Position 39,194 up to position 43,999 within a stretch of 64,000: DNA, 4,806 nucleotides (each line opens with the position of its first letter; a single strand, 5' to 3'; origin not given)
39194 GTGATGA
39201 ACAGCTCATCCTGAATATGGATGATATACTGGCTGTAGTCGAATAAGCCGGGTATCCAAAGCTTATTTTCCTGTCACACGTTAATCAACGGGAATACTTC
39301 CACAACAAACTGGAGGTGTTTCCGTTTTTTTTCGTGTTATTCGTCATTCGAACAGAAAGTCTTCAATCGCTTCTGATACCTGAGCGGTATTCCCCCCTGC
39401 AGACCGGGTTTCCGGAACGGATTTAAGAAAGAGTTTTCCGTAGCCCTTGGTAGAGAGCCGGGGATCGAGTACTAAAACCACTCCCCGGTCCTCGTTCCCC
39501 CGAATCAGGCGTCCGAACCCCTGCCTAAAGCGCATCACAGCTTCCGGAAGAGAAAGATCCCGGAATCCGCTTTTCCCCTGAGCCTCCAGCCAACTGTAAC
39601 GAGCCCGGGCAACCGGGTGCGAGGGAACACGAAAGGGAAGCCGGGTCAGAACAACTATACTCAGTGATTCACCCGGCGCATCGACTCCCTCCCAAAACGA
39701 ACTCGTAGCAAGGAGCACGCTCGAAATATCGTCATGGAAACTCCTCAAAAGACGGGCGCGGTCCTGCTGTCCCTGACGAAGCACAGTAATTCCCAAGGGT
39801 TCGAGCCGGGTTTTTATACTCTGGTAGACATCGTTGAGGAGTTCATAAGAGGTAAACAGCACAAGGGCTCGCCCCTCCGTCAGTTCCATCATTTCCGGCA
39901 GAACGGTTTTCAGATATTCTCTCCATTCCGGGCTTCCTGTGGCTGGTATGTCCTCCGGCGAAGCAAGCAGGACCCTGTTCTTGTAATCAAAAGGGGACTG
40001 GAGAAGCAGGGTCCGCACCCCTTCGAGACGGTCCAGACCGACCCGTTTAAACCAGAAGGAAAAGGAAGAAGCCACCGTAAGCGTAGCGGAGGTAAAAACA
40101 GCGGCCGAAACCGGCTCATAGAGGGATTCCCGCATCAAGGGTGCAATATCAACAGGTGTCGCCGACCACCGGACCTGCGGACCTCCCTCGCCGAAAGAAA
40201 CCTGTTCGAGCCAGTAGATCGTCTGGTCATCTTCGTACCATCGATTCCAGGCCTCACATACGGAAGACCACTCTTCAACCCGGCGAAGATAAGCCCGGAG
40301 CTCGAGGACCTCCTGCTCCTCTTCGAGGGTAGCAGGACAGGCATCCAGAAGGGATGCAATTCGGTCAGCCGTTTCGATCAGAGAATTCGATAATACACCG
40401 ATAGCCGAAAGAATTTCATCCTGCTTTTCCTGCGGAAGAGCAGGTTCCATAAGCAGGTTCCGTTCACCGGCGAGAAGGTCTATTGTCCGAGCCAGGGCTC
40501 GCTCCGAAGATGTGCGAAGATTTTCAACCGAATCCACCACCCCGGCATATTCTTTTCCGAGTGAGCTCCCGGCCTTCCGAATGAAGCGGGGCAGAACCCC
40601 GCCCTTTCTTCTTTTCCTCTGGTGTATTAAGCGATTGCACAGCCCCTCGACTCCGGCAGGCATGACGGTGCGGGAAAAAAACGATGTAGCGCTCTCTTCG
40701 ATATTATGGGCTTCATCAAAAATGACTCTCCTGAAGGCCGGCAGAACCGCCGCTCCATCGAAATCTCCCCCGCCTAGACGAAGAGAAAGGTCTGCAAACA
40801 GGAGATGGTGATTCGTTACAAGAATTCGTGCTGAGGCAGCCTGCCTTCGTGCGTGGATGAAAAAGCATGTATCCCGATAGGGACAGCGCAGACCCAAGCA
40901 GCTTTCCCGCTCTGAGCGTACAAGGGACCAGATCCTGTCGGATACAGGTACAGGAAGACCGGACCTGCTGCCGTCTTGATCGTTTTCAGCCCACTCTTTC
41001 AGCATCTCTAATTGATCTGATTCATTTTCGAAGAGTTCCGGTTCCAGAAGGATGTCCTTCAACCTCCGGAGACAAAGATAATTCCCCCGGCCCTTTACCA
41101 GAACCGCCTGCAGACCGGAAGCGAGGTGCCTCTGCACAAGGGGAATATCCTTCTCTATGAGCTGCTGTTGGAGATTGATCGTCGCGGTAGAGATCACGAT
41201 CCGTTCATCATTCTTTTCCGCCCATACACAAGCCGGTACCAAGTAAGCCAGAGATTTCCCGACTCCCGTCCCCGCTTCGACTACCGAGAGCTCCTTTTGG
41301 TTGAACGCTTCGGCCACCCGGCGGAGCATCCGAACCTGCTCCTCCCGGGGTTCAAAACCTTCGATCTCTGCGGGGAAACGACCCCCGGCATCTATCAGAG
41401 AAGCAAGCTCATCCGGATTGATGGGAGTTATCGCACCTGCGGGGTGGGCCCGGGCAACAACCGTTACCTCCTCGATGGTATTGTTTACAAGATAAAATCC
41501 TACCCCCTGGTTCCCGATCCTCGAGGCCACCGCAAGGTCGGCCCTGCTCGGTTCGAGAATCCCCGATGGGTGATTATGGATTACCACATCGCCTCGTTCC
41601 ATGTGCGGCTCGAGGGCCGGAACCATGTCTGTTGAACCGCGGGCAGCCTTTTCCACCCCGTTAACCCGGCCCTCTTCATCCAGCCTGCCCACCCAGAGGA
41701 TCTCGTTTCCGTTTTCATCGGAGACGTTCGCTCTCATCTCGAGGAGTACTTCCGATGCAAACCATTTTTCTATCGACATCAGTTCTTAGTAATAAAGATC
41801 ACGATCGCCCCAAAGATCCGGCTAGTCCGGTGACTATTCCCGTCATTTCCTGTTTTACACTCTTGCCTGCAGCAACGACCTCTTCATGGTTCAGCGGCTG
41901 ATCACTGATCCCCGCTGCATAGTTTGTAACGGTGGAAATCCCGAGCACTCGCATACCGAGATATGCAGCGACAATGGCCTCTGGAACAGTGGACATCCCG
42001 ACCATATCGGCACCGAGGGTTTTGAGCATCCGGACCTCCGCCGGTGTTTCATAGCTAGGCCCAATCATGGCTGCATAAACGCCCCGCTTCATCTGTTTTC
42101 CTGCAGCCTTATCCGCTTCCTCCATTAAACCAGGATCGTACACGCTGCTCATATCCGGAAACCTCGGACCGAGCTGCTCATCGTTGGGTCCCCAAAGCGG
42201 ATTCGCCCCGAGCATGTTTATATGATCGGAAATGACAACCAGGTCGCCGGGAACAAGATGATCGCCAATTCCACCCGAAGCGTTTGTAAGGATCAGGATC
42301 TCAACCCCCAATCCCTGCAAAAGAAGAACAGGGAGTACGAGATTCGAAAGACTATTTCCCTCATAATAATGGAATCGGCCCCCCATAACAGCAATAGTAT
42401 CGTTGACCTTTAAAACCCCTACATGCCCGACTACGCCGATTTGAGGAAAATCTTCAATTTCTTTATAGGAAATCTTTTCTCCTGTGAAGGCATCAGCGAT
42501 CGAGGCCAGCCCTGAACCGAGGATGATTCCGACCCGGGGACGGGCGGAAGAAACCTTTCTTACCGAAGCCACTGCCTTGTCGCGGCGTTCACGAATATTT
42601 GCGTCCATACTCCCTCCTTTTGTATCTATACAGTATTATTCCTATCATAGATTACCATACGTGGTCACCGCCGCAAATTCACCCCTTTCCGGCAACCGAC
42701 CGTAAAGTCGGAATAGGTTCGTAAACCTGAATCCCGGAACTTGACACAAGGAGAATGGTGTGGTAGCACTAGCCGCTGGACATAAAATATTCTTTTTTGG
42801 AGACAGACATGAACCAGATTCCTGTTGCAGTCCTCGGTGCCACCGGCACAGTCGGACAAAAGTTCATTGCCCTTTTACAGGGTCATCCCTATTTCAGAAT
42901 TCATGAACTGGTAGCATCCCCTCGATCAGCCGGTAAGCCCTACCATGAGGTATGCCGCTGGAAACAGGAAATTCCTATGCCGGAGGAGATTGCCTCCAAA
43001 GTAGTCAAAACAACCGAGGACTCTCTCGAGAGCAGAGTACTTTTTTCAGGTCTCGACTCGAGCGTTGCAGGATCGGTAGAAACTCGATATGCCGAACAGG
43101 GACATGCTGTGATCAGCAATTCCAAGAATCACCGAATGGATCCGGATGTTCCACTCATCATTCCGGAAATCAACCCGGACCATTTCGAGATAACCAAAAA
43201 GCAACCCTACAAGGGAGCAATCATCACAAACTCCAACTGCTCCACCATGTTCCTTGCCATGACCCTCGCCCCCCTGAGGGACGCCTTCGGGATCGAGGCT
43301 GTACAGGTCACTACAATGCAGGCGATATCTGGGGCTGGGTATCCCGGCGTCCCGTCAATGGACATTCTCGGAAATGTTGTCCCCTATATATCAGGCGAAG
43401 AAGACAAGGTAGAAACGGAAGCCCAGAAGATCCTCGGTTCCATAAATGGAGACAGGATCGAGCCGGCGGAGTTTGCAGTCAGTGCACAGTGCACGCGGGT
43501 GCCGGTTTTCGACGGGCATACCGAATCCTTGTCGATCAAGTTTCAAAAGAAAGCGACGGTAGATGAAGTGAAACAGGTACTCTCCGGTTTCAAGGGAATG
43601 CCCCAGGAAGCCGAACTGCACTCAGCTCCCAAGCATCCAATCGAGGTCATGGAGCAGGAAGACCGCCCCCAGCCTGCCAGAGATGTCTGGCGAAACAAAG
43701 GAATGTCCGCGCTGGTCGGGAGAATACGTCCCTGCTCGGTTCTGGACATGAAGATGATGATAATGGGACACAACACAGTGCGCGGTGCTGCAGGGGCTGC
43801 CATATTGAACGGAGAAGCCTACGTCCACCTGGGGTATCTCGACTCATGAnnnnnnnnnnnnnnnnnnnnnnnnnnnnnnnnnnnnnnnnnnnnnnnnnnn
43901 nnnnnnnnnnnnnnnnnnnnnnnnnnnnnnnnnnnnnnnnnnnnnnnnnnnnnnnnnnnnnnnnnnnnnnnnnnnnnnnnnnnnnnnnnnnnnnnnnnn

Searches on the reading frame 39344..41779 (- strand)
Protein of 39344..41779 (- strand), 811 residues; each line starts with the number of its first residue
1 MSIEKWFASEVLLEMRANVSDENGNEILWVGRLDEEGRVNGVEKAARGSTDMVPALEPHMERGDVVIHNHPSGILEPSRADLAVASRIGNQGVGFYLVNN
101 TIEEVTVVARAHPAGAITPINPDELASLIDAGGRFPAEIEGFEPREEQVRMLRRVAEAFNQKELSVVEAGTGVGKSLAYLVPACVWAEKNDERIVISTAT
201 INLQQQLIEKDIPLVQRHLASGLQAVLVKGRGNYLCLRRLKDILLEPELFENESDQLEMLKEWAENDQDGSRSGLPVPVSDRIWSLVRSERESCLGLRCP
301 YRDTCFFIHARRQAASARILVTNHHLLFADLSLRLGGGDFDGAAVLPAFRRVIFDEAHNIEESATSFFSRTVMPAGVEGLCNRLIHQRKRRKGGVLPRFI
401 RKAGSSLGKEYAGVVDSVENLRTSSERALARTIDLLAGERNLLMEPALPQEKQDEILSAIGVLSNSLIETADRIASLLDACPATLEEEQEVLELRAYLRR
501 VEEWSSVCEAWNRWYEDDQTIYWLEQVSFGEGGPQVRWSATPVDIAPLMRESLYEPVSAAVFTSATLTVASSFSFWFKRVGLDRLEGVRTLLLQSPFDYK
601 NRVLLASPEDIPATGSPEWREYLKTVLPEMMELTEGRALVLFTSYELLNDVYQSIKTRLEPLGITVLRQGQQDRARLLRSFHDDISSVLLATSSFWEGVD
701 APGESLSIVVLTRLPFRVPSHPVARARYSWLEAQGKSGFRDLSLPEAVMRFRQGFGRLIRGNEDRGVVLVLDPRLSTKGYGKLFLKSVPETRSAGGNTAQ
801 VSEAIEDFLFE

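Call 85: search_protein_families(library=pfam, proteins=[window:39344-41779:-], max_evalue=0.00001)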
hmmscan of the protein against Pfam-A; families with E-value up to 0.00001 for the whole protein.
window:39344-41779:- (811 aa): 3 families
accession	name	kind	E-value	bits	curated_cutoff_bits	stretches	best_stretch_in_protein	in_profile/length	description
PF13307.12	Helicase_C_2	-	1.6e-44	152.4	25.3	1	629-790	3-169/170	Helicase C-terminal domain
PF00270.35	DEAD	-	1.1e-11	45.2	26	0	157-210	9-64/167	DEAD/DEAH box helicase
PF04851.21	ResIII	-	3.5e-06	27.5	22.5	0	142-209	2-71/164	Type III restriction enzyme, res subunit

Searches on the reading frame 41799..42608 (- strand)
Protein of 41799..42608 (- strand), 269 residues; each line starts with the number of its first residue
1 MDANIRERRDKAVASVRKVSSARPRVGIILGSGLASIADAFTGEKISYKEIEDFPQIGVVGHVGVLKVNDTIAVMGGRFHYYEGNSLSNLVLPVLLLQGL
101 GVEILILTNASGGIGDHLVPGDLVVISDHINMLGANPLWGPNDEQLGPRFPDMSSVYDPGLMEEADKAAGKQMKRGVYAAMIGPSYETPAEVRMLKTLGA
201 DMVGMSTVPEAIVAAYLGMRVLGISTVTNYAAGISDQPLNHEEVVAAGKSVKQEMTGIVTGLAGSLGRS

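Call 85: search_protein_families(library=pfam, proteins=[window:41799-42608:-], max_evalue=0.00001)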
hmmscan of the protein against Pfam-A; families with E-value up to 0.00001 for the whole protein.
window:41799-42608:- (269 aa): 1 family
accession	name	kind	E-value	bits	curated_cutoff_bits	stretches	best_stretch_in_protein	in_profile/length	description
PF01048.26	PNP_UDP_1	-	4.4e-50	170.7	25.1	1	25-261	1-230/233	Phosphorylase superfamily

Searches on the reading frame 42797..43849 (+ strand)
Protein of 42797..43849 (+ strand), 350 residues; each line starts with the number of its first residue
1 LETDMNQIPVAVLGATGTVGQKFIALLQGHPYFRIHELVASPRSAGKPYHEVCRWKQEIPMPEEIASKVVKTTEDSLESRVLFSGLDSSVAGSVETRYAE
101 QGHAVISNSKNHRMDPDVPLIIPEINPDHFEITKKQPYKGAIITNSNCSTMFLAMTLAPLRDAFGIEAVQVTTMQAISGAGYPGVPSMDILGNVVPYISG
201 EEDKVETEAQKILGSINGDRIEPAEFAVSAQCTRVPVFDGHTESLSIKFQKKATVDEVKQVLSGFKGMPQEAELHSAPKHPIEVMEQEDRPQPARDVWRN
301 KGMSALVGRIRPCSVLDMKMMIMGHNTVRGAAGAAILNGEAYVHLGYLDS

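Call 85: search_protein_families(library=pfam, proteins=[window:42797-43849:+], max_evalue=0.00001)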
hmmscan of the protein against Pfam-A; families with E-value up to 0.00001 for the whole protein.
window:42797-43849:+ (350 aa): 3 families
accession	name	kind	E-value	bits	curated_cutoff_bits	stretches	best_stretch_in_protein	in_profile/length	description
PF02774.23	Semialdhyde_dhC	-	1.7e-39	136.3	26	1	157-328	1-183/184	Semialdehyde dehydrogenase, dimerisation domain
PF01118.30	Semialdhyde_dh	-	4.2e-30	105.1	26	1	10-131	2-119/121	Semialdehyde dehydrogenase, NAD binding domain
PF02800.25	Gp_dh_C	-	7.1e-06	26.1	24.4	0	230-263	74-107/158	Glyceraldehyde 3-phosphate dehydrogenase, C-terminal domain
